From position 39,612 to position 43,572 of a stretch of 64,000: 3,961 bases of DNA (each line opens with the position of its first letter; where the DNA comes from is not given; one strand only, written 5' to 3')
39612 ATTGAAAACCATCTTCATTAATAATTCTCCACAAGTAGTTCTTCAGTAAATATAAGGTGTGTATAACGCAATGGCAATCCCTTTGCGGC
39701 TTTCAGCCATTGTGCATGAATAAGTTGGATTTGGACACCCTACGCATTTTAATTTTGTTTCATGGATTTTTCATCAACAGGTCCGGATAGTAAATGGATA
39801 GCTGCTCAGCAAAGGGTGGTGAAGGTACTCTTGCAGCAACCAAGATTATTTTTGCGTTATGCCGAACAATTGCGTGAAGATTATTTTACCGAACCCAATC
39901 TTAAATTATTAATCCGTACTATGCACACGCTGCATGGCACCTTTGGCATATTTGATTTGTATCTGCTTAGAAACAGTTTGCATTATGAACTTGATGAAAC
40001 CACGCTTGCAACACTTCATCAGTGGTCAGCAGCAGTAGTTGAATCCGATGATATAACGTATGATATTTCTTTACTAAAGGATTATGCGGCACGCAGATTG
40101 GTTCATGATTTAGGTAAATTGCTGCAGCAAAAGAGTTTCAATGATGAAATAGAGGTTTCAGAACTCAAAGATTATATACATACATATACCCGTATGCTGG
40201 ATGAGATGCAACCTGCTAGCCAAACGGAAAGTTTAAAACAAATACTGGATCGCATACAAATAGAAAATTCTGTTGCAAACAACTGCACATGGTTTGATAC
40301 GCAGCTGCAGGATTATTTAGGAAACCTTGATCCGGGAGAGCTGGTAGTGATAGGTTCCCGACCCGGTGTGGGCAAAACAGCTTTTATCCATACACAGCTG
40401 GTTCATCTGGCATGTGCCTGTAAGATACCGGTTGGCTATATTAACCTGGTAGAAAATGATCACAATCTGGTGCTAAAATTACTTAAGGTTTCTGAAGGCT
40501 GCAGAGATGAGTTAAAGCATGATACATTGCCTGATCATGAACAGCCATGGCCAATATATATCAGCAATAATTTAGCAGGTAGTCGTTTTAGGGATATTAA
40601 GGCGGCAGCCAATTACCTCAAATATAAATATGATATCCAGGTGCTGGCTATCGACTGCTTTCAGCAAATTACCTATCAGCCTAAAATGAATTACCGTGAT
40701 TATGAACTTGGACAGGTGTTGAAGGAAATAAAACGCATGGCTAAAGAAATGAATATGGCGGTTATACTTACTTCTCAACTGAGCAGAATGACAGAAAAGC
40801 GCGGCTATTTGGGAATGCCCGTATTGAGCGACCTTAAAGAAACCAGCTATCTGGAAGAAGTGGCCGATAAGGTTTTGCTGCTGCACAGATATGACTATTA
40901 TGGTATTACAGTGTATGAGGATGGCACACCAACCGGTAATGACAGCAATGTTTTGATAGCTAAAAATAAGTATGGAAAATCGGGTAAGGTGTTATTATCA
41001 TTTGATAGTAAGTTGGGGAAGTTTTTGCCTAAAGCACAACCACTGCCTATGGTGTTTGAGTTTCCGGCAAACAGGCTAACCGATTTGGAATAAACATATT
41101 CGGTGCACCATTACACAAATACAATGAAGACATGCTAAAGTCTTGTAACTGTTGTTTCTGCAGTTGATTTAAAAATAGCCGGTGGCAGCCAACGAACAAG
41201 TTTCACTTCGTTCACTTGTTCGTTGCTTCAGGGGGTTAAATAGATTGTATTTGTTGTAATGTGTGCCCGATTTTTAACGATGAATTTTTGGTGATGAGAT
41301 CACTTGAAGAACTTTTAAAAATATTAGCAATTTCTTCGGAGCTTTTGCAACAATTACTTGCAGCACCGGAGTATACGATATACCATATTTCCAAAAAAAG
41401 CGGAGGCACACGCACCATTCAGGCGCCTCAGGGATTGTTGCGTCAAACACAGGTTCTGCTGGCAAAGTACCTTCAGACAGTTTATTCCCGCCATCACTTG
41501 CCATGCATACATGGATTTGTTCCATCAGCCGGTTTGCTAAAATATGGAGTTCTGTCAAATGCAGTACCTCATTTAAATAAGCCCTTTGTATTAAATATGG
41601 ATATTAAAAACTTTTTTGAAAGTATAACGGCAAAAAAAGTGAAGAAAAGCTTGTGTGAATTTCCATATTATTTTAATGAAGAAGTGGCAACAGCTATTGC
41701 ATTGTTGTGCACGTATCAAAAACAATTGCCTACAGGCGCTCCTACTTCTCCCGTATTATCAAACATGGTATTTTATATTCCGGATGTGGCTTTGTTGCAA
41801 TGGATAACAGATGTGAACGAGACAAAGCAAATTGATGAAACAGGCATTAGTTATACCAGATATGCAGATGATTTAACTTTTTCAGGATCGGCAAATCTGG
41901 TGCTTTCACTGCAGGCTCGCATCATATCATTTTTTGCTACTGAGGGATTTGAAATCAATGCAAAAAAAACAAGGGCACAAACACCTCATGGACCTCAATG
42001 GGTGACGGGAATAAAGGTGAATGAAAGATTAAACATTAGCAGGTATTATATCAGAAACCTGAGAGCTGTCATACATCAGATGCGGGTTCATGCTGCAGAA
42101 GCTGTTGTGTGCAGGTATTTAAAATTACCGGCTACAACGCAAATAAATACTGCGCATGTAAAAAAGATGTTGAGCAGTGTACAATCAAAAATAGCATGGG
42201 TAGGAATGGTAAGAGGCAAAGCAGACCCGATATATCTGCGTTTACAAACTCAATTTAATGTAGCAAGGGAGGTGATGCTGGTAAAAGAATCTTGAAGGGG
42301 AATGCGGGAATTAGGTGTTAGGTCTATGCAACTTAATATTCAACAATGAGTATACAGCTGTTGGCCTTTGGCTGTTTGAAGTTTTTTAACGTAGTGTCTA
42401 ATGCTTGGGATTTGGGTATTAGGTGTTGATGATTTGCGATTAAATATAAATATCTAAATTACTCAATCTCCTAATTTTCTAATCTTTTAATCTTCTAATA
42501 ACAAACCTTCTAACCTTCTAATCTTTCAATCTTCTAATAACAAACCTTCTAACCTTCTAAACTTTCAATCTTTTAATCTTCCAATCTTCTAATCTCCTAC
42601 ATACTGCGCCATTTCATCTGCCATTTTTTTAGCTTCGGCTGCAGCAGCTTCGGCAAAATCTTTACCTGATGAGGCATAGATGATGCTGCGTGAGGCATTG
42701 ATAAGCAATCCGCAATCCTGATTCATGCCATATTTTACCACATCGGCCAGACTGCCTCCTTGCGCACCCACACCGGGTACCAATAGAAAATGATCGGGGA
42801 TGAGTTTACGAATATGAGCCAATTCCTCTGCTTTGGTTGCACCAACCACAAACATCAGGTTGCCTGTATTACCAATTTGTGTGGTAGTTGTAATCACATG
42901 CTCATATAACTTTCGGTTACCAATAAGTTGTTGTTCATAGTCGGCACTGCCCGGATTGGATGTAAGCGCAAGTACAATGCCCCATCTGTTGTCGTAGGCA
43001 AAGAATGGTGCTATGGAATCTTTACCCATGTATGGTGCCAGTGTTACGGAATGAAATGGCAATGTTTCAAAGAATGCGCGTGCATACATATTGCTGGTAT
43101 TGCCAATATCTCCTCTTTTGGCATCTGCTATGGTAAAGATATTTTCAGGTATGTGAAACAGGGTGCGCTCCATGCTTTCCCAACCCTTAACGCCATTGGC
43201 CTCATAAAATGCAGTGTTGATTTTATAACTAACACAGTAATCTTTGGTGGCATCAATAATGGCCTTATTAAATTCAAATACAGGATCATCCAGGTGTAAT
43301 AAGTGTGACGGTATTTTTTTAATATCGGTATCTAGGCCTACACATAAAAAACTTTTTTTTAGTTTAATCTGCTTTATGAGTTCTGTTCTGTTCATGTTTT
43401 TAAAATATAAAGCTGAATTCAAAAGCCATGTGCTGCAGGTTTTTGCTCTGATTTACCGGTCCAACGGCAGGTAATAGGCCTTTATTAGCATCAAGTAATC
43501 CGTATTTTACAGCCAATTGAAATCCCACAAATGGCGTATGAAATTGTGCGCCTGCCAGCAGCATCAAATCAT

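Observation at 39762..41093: DnaB-family helicase-like ATPase as the likely effector of a retron, a pairing I do not recognise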

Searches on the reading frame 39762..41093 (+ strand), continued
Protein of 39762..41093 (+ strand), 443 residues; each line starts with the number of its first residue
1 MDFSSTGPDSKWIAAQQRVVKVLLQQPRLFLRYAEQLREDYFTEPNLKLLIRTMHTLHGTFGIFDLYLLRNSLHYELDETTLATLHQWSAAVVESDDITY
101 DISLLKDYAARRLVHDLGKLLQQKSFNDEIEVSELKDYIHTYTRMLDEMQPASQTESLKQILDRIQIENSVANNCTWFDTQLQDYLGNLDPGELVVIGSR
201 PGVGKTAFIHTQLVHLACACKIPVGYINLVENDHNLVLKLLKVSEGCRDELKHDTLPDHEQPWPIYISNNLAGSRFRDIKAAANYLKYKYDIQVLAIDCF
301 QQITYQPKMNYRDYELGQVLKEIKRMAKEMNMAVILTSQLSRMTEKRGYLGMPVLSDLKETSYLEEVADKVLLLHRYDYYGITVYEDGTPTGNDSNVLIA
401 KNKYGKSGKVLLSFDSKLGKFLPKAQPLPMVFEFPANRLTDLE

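Call 79: search_protein_families(library=pfam, proteins=[L016:4331-4966:+, L016:3842-4315:+, L017:3490-4203:-, L027:7112-7717:+, L029:7617-8036:+, L029:8406-8981:+, L049:7395-8081:+, L022:5741-6499:+, L012:2537-3544:+, L034:4123-4674:+], max_evalue=0.001)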
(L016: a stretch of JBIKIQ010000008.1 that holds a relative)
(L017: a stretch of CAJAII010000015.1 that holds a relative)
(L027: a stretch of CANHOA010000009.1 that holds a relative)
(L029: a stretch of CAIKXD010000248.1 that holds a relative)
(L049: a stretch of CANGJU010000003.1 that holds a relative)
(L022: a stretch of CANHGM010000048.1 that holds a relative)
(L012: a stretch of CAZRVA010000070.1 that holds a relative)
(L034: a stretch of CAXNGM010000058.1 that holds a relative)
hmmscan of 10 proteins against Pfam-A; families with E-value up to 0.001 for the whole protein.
L016:4331-4966:+ (211 aa): 1 family
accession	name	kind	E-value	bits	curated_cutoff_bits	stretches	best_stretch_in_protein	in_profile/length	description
PF00092.34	VWA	-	5.7e-08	33.6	23.8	1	9-151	4-138/174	von Willebrand factor type A domain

L016:3842-4315:+ (157 aa): 0 families

L017:3490-4203:- (237 aa): 0 families

L027:7112-7717:+ (201 aa): 0 families

L029:7617-8036:+ (139 aa): 0 families

L029:8406-8981:+ (191 aa): 1 family
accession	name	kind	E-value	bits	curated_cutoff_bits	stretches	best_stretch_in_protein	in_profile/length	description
PF06414.18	Zeta_toxin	-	3.3e-10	40.2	22.3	1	4-160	16-188/199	Zeta toxin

L049:7395-8081:+ (228 aa): 1 family
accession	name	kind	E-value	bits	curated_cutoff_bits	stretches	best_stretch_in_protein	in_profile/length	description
PF01183.26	Glyco_hydro_25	-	2.9e-33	116.2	27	1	40-201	1-172/180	Glycosyl hydrolases family 25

L022:5741-6499:+ (252 aa): 2 families
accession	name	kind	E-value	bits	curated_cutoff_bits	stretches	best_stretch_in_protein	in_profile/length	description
PF00149.33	Metallophos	-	6.6e-15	56.5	21.5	1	1-216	1-190/191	Calcineurin-like phosphoesterase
PF12850.12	Metallophos_2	-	2.6e-05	24.7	27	1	1-217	1-119/154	Calcineurin-like phosphoesterase superfamily domain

L012:2537-3544:+ (335 aa): 2 families
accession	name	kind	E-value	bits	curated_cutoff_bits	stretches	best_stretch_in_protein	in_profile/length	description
PF25583.1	WCX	-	2.2e-12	47.6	23.9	1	256-330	3-75/76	WCX domain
PF13280.12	WYL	-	5.3e-10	39.6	21.8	1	157-224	3-69/70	WYL domain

L034:4123-4674:+ (183 aa): 0 families

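Call 80: search_protein_representatives(alignment_id=A1)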
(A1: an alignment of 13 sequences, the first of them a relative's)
Query: 13 sequences, 438 profile positions. Proteins with E-value up to 0.001 (for the whole library): 77028; up to 1e-10: 54733; up to 1e-30: 15281. The best 150 are listed.
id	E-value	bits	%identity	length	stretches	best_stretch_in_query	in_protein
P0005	9.0e-225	762.9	-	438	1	1-438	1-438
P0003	5.3e-208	707.7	-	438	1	1-438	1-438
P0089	1.0e-149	515.6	-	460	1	1-438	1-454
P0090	9.2e-128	443.3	-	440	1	5-437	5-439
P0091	1.9e-93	330.2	-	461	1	4-434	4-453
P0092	4.9e-92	325.5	-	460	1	1-424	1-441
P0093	2.0e-87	310.3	-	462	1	1-420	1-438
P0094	8.3e-80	285.2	-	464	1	1-417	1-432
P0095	6.8e-77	275.6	-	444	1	1-417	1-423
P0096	1.4e-69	251.5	-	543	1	23-425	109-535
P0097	1.7e-69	251.3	-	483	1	7-424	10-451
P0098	2.2e-69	250.9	-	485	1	6-429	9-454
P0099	5.1e-69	249.7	-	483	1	7-421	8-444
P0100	8.2e-69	249.0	-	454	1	5-425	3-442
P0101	1.2e-68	248.4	-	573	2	175-419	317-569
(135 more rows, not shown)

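Call 82: find_encoding_contigs(protein=P0091, flank=3500, max_places=2)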
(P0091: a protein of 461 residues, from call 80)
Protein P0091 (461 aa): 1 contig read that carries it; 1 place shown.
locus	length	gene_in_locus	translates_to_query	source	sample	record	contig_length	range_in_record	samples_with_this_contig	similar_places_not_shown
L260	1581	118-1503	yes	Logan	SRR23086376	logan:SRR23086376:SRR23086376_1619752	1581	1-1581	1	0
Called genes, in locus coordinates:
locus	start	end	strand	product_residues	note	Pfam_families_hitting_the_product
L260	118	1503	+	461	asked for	PF00772:DnaB, PF03796:DnaB_C, PF13481:AAA_25 (weak)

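Call 83: list_cluster_members(proteins=[P0089, P0090, P0092, P0093, P0094, P0095])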
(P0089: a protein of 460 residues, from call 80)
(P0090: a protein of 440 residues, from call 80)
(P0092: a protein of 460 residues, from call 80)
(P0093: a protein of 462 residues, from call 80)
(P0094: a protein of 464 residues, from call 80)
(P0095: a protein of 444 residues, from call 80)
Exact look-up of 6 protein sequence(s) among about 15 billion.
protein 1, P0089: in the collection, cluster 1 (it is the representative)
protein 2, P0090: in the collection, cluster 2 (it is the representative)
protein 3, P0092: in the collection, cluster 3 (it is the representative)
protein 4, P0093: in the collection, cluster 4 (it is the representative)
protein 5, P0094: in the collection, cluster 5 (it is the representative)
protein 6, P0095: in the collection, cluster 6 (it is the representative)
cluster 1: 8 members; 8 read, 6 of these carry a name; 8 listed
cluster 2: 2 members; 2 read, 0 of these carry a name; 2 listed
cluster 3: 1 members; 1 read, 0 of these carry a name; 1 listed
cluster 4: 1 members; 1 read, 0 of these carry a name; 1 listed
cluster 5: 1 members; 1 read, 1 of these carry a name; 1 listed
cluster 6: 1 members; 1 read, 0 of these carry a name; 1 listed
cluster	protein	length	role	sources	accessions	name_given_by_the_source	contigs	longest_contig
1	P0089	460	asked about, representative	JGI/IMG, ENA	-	-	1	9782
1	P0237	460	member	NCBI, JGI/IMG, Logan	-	replicative DNA helicase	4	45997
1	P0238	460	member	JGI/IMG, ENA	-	replicative DNA helicase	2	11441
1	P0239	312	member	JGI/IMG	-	replicative DNA helicase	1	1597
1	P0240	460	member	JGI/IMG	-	replicative DNA helicase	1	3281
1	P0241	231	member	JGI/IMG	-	replicative DNA helicase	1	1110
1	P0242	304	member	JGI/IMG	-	replicative DNA helicase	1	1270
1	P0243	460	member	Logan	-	-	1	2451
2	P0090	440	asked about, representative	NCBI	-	-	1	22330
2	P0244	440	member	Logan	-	-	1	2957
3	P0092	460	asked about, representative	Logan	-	-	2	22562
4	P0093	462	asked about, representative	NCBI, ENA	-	-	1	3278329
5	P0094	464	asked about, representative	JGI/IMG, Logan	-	replicative DNA helicase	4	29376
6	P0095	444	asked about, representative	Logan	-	-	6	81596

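Call 84: find_encoding_contigs(protein=P0093, flank=8000, max_places=2)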
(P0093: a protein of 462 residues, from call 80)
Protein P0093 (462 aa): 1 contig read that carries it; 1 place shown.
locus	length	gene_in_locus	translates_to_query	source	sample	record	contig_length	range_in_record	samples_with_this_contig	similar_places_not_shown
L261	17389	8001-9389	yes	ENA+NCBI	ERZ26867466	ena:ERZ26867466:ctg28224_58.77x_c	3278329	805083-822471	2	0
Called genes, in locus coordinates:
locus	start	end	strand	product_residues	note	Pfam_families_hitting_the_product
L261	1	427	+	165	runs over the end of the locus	PF00085:Thioredoxin, PF00578:AhpC-TSA, PF13905:Thioredoxin_8 (weak)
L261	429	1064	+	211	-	PF08534:Redoxin, PF00578:AhpC-TSA, PF13905:Thioredoxin_8 (weak)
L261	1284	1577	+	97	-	PF09907:HigB_toxin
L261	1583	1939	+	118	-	PF01381:HTH_3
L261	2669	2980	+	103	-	PF13560:HTH_31 (weak), PF01381:HTH_3, PF12844:HTH_19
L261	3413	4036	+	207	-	-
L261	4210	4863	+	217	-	-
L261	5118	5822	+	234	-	-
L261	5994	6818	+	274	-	PF20815:GIY_YIG_2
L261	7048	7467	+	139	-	-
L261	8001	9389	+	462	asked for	PF00772:DnaB, PF06745:ATPase (weak), PF13481:AAA_25, PF03796:DnaB_C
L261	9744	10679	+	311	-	PF00078:RVT_1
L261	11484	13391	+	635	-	PF09848:SLFN-g3_helicase (weak), PF13361:UvrD_C (weak), PF13538:UvrD_C_2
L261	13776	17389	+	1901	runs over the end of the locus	PF25794:SACS (faint), PF00580:UvrD-helicase (weak), PF13086:AAA_11, PF13245:AAA_19, PF13087:AAA_12, PF00575:S1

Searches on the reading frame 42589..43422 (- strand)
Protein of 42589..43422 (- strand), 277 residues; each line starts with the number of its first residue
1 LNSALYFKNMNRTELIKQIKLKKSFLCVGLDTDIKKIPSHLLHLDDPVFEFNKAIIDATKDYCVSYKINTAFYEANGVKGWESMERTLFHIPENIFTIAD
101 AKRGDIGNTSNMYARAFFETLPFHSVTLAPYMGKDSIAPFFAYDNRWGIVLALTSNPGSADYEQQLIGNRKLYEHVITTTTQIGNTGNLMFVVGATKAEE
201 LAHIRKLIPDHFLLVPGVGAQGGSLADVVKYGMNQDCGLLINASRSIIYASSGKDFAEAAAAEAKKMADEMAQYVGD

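Call 69: find_encoding_contigs(protein=window:42589-43422:-, flank=7000, max_places=8)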
Protein window:42589-43422:- (277 aa): no gene with exactly this product is on record in the collection.

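Call 70: find_encoding_contigs(protein=window:42589-43395:-, flank=7000, max_places=8)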
Protein window:42589-43395:- (268 aa): 20 contigs read that carry it; 6 places shown.
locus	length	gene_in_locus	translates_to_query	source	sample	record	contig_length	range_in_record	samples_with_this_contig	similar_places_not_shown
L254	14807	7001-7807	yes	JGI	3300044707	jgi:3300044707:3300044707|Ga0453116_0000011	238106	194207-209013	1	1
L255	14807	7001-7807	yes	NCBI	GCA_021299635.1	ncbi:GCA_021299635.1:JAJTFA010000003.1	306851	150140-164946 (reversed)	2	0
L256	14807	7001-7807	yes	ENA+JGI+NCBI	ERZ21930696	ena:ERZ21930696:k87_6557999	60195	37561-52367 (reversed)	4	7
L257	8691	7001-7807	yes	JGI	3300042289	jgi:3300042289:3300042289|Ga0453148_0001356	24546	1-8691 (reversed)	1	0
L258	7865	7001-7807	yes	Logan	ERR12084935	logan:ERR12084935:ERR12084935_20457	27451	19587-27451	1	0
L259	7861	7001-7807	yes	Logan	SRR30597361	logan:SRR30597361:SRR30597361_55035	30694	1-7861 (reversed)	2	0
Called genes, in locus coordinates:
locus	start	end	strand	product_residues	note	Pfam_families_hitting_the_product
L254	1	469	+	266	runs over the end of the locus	PF13489:Methyltransf_23, PF01728:FtsJ (weak), PF13847:Methyltransf_31, PF08241:Methyltransf_11, PF08242:Methyltransf_12, PF13649:Methyltransf_25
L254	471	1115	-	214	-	PF09335:VTT_dom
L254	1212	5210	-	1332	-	PF00801:PKD (faint), PF19081:Ig_7 (faint), PF07354:Sp38 (faint), PF13895:Ig_2 (faint), PF19408:PKD_6, PF18962:Por_Secre_tail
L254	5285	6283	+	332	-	PF19783:DUF6268 (weak)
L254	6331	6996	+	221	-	PF13505:OMP_b-brl (weak), PF13568:OMP_b-brl_2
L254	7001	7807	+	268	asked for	PF00215:OMPdecase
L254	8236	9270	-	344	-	PF00078:RVT_1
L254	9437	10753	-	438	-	PF06745:ATPase (weak), PF13481:AAA_25, PF03796:DnaB_C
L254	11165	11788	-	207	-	PF00702:Hydrolase, PF13419:HAD_2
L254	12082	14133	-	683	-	PF00676:E1_dh, PF02779:Transket_pyr, PF02780:Transketolase_C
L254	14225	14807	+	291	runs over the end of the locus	PF00582:Usp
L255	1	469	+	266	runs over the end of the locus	PF13489:Methyltransf_23, PF01728:FtsJ (weak), PF13847:Methyltransf_31, PF08241:Methyltransf_11, PF08242:Methyltransf_12, PF13649:Methyltransf_25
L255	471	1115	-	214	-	PF09335:VTT_dom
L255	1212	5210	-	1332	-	PF00801:PKD (faint), PF07354:Sp38 (faint), PF13895:Ig_2 (faint), PF19081:Ig_7 (weak), PF19408:PKD_6, PF18962:Por_Secre_tail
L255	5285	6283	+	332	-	PF19783:DUF6268 (weak)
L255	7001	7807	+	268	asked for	PF00215:OMPdecase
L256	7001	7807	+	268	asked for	PF00215:OMPdecase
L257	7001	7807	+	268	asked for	PF00215:OMPdecase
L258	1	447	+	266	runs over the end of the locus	PF13489:Methyltransf_23, PF01728:FtsJ (weak), PF13847:Methyltransf_31, PF08241:Methyltransf_11, PF08242:Methyltransf_12, PF13649:Methyltransf_25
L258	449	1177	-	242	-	PF09335:VTT_dom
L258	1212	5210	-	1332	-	PF00801:PKD (faint), PF18911:PKD_4 (faint), PF19081:Ig_7 (faint), PF07354:Sp38 (faint), PF13895:Ig_2 (faint), PF22352:K319L-like_PKD (faint), PF19408:PKD_6, PF18962:Por_Secre_tail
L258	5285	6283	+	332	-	-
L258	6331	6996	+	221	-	PF13568:OMP_b-brl_2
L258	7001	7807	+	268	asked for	PF00215:OMPdecase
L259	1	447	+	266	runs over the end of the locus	PF13489:Methyltransf_23, PF06080:DUF938 (faint), PF13847:Methyltransf_31, PF08241:Methyltransf_11, PF08242:Methyltransf_12, PF13649:Methyltransf_25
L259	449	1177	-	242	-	PF09335:VTT_dom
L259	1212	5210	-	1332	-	PF00801:PKD (faint), PF19081:Ig_7 (faint), PF07354:Sp38 (faint), PF13895:Ig_2 (faint), PF22352:K319L-like_PKD (faint), PF19408:PKD_6, PF18962:Por_Secre_tail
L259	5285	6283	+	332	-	-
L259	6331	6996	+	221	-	PF13568:OMP_b-brl_2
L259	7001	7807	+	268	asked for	PF00215:OMPdecase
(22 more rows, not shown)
